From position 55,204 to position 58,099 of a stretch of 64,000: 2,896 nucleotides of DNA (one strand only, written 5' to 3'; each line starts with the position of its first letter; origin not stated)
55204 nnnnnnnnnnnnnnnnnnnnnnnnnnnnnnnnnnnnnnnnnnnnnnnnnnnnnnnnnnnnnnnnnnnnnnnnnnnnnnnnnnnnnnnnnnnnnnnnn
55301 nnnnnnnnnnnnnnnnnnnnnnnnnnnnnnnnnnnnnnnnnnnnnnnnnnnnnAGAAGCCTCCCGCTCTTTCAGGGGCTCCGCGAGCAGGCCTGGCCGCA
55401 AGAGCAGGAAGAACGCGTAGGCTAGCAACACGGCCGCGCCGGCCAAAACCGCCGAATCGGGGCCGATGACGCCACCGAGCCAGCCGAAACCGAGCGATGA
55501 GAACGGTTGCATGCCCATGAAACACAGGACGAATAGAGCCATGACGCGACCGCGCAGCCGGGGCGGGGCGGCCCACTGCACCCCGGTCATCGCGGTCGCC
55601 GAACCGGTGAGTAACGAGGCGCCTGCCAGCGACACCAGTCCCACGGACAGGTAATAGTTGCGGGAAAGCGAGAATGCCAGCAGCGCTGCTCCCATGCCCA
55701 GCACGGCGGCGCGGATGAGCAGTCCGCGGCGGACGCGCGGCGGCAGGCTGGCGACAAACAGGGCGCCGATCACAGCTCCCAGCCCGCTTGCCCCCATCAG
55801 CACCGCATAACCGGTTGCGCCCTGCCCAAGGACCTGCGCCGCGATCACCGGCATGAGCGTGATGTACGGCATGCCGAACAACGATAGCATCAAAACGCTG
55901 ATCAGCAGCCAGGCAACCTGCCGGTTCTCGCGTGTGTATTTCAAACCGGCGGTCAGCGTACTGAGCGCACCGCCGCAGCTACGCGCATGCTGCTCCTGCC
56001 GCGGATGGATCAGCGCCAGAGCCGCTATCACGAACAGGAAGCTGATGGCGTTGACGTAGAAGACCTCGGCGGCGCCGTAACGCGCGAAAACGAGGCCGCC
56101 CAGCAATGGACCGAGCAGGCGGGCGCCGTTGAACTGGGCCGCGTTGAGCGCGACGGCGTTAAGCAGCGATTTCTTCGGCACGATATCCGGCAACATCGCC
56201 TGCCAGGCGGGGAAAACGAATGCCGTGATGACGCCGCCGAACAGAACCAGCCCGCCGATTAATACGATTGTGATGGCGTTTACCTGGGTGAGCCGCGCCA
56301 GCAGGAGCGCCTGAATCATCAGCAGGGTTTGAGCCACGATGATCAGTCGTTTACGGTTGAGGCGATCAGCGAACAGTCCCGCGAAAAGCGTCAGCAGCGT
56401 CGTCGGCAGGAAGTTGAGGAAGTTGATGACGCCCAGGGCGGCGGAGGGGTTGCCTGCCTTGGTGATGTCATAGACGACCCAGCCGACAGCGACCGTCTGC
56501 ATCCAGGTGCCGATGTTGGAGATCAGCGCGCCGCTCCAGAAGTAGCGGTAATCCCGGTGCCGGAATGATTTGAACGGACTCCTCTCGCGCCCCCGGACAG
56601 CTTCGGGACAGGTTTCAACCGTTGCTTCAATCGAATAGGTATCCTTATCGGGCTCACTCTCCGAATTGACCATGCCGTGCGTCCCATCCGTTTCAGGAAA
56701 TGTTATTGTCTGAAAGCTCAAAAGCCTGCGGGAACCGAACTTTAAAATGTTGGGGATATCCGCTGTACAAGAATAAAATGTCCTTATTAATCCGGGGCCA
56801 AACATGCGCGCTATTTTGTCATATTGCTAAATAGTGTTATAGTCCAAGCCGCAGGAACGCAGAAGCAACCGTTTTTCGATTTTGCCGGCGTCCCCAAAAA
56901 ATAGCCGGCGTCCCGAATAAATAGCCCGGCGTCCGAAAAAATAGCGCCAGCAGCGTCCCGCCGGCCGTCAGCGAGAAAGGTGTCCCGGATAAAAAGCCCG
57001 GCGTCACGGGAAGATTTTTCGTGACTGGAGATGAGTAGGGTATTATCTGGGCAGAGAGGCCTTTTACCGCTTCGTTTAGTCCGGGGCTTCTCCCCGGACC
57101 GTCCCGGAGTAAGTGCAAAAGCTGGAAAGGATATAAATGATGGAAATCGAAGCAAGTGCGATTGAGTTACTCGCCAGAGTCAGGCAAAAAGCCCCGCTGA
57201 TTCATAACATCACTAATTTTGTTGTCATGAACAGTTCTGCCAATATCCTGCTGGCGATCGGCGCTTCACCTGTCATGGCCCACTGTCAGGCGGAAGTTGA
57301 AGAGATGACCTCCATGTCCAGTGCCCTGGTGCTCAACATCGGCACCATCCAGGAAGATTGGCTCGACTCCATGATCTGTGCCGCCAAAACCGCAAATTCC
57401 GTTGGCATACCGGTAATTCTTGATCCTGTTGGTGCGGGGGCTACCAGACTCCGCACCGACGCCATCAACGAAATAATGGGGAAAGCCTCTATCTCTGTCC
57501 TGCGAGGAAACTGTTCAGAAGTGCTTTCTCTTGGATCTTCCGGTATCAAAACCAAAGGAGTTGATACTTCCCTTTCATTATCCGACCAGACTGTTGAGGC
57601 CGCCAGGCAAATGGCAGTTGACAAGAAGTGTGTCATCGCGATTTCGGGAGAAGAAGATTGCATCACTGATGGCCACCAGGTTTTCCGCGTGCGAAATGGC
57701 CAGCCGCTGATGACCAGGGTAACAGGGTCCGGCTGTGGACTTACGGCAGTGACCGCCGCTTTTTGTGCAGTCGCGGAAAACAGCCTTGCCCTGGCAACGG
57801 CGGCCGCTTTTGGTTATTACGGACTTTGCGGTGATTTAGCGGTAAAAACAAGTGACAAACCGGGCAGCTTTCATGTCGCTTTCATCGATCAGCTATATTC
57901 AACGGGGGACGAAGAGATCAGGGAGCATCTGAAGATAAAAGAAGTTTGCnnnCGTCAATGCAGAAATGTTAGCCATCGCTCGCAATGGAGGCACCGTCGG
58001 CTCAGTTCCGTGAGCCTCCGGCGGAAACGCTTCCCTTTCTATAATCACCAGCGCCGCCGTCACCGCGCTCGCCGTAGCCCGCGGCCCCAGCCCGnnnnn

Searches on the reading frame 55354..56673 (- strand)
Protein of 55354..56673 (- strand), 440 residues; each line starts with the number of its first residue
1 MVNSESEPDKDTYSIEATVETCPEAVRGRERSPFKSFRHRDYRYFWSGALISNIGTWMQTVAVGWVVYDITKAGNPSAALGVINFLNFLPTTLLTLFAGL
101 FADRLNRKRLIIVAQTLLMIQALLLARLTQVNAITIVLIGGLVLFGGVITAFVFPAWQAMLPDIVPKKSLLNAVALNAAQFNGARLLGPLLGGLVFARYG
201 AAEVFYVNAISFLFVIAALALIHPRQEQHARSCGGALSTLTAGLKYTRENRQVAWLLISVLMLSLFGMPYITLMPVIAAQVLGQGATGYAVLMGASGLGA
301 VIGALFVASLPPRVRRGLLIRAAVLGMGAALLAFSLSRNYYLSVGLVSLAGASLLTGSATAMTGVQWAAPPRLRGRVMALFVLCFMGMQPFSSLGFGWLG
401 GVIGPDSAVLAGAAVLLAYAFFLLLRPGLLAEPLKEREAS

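Call 22: find_homologous_proteins(query=window:55354-56673:-, max_evalue=1e-60)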
Query window:55354-56673:- (440 aa): 558 proteins with E <= 1e-60 among 8000 candidates; the best 120 are listed.
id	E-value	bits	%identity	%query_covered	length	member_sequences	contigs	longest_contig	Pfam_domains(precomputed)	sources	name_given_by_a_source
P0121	2.9e-270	914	98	100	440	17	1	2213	PF05977.20,PF07690.22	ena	-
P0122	8.1e-251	850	90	100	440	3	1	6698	PF05977.20,PF07690.22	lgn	-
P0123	1.2e-246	837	90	100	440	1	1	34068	PF05977.20,PF07690.22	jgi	-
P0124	6.1e-243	824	87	100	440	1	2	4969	PF05977.20,PF07690.22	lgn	-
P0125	1.6e-233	793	86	99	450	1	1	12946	PF05977.20,PF07690.22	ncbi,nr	ncbi:MAG: MFS transporter [Thermoleophilia bacterium]|nr:MFS transporter [Thermoleophilia bacterium]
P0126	6.8e-220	748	78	100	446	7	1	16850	PF13347.13,PF05977.20,PF07690.22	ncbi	-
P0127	3.9e-193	660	71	100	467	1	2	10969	PF05977.20,PF07690.22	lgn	-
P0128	2.6e-182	625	67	98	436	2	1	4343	PF05977.20,PF07690.22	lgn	-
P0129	1.8e-179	615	66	99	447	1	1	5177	PF05977.20,PF07690.22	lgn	-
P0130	1.0e-176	606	66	99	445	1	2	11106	PF05977.20,PF07690.22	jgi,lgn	jgi:MFS family permease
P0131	6.2e-175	600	66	98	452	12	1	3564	PF05977.20,PF07690.22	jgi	-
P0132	5.6e-174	597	67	98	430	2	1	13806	PF05977.20,PF07690.22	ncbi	-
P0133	2.2e-172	592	65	98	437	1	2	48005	PF13347.13,PF05977.20,PF07690.22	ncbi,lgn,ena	-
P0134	2.5e-172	592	66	97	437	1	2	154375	PF05977.20,PF07690.22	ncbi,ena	-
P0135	3.3e-171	588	64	98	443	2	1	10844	PF05977.20,PF07690.22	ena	-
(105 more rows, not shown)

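Call 23: find_encoding_contigs(protein=P0123, flank=3500, max_places=2)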
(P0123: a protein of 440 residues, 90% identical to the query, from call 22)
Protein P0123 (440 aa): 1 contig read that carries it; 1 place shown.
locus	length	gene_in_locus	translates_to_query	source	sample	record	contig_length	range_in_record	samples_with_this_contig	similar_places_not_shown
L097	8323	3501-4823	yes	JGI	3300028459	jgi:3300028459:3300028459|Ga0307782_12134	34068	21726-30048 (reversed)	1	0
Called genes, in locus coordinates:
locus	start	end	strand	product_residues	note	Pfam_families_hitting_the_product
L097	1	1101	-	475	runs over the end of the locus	PF08448:PAS_4, PF00512:HisKA (weak), PF02518:HATPase_c, PF00072:Response_reg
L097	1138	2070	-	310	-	PF13188:PAS_8 (faint), PF01590:GAF, PF13185:GAF_2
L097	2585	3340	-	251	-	PF01925:TauE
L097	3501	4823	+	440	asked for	PF05977:MFS_3, PF07690:MFS_1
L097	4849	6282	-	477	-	PF01566:Nramp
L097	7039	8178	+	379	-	PF01590:GAF, PF13185:GAF_2, PF13492:GAF_3, PF00990:GGDEF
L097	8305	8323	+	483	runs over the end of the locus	PF00171:Aldedh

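Call 24: find_encoding_contigs(protein=P0122, flank=3500, max_places=2)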
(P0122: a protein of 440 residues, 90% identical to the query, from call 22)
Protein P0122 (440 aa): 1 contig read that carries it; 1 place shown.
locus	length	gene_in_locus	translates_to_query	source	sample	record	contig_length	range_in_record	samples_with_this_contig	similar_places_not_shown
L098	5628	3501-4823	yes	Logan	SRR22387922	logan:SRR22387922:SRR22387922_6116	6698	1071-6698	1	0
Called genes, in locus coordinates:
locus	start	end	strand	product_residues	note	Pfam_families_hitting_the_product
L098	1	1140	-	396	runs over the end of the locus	PF03773:ArsP_1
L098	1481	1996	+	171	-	PF12079:DUF3558 (weak)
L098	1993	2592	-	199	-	PF13489:Methyltransf_23, PF01209:Ubie_methyltran, PF07021:MetW (weak), PF08241:Methyltransf_11, PF08242:Methyltransf_12, PF13649:Methyltransf_25, PF13847:Methyltransf_31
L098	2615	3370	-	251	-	PF01925:TauE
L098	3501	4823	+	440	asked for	PF05977:MFS_3, PF07690:MFS_1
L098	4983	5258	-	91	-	-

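Call 25: find_encoding_contigs(protein=P0125, flank=3500, max_places=2)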
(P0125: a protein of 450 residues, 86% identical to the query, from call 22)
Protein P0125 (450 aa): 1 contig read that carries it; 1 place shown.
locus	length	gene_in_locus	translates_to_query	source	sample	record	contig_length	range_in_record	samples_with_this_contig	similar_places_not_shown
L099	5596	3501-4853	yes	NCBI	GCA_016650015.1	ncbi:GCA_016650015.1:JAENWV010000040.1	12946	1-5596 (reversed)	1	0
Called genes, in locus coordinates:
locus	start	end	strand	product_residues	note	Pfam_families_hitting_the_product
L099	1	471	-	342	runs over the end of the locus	PF05157:MshEN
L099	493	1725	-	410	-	PF02656:DUF202 (faint)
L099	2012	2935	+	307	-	PF07603:Lcl_C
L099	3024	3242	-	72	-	PF01925:TauE (weak)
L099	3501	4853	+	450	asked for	PF05977:MFS_3, PF07690:MFS_1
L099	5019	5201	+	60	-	-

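Call 26: find_encoding_contigs(protein=P0124, flank=3500, max_places=2)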
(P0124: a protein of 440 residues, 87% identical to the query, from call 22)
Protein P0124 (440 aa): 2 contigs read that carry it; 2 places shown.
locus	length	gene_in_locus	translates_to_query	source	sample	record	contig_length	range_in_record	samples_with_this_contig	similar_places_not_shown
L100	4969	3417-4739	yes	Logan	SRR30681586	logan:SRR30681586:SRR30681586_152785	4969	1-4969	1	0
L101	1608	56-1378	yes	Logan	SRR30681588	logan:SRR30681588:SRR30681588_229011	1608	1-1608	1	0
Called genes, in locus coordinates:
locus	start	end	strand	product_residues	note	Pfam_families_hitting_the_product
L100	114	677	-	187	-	-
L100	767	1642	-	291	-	PF00929:RNase_T, PF16473:Rv2179c-like (faint)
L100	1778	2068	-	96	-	PF15731:MqsA_antitoxin (weak), PF12844:HTH_19 (weak), PF13560:HTH_31 (weak), PF01381:HTH_3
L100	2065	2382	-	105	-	PF06296:RelE (faint)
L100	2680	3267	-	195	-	PF13489:Methyltransf_23, PF01209:Ubie_methyltran, PF07021:MetW (weak), PF13649:Methyltransf_25, PF13847:Methyltransf_31, PF08241:Methyltransf_11, PF08242:Methyltransf_12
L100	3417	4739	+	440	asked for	PF05977:MFS_3, PF07690:MFS_1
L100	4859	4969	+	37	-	?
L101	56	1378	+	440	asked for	PF05977:MFS_3, PF07690:MFS_1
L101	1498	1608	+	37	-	?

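Call 27: find_encoding_contigs(protein=P0126, flank=3500, max_places=2)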
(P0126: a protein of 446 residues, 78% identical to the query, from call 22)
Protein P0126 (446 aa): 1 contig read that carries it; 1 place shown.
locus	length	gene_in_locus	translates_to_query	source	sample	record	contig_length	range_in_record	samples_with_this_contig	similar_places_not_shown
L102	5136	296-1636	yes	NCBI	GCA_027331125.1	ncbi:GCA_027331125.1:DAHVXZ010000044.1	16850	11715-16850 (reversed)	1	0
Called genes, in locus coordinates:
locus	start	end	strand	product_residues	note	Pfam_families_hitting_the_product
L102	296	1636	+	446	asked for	PF13347:MFS_2 (weak), PF05977:MFS_3, PF07690:MFS_1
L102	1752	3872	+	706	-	PF13581:HATPase_c_2 (faint), PF02518:HATPase_c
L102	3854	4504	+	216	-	PF00072:Response_reg, PF00196:GerE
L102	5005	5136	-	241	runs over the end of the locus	PF00072:Response_reg, PF00196:GerE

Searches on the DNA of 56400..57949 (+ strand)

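Call 4: search_rna_families(source=window, start=56400, end=57400, threshold=evalue, max_evalue=10, show_alignments=3)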
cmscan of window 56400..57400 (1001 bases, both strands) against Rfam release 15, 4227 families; matches with E-value up to 10: 3.
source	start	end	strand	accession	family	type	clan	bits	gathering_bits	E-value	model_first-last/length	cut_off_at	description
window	57070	57110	-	RF01722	Pyrobac-1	Gene; sRNA;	-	16.9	40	4.2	1-60/60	no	Pyrobac-1 RNA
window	57122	57253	+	RF01984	ZEB2_AS1_1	Gene; lncRNA;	-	15.5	80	7.3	1-128/128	no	ZEB2 antisense RNA 1 conserved region 1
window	57043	57109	-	RF01281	snoR35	Gene; snRNA; snoRNA; CD-box;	CL00053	13.9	40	4.7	1-81/81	no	Small nucleolar RNA snoR35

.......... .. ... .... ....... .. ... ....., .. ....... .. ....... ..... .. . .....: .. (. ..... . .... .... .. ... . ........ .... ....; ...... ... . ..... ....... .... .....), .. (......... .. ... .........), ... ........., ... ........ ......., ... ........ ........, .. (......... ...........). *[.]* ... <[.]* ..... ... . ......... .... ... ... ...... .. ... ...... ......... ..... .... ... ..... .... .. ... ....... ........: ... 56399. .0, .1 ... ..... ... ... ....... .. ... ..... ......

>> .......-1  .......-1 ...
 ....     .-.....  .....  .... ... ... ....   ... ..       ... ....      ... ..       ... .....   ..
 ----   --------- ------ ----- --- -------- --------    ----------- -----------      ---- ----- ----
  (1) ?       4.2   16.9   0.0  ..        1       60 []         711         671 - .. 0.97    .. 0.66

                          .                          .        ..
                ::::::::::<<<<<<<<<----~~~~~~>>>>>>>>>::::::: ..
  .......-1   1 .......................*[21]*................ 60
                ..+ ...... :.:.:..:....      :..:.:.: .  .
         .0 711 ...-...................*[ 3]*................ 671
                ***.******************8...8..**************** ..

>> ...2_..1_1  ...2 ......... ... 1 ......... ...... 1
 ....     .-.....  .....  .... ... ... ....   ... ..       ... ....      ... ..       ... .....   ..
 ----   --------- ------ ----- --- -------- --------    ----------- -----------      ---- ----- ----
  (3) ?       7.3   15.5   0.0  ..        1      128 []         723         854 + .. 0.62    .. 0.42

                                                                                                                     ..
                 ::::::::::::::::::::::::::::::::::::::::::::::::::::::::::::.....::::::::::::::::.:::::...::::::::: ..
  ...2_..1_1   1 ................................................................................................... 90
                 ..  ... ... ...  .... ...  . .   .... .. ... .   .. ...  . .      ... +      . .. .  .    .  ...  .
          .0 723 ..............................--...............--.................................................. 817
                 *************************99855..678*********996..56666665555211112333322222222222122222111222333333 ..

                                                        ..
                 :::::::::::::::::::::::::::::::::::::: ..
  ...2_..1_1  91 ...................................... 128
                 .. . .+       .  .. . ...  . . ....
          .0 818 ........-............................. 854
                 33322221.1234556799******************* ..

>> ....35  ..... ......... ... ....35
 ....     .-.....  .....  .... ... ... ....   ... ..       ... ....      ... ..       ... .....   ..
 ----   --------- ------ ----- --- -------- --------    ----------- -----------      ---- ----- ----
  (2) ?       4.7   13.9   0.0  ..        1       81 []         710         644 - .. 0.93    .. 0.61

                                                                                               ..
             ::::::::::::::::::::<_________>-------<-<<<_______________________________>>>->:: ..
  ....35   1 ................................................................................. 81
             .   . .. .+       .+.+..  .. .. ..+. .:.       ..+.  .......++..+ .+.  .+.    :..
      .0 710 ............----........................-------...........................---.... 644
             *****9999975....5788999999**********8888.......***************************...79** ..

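Call 41: search_dna_similar(query=window:56845-57136:+, collection=plasmids, mode=distant, max_evalue=0.01)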
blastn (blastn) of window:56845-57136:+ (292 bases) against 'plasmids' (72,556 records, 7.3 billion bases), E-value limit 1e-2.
No match.

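Call 52: search_rna_families(sources=[L091, L093, L095, L096, L110, L112, L097, L098, L099], threshold=gathering)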
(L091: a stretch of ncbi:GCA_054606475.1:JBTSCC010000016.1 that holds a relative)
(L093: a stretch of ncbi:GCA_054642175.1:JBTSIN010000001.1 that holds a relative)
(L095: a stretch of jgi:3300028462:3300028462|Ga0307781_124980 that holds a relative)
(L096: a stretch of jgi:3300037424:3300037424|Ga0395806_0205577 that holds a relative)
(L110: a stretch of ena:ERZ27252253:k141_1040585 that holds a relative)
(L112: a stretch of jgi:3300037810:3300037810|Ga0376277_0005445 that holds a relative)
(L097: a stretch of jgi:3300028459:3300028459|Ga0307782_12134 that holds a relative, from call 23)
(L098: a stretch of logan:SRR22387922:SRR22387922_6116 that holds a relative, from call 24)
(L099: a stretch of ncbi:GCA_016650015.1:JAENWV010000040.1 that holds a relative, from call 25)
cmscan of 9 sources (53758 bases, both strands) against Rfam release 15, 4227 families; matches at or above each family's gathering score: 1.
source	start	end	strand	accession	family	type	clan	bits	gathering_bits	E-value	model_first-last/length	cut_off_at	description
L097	6699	6771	-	RF00005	tRNA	Gene; tRNA;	CL00001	73.8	29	2.4e-14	1-71/71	no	tRNA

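Call 58: search_dna_similar(query=window:56845-57136:+, collection=phages, mode=distant, max_evalue=0.01)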
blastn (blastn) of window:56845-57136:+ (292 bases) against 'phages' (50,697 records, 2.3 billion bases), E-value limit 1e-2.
No match.
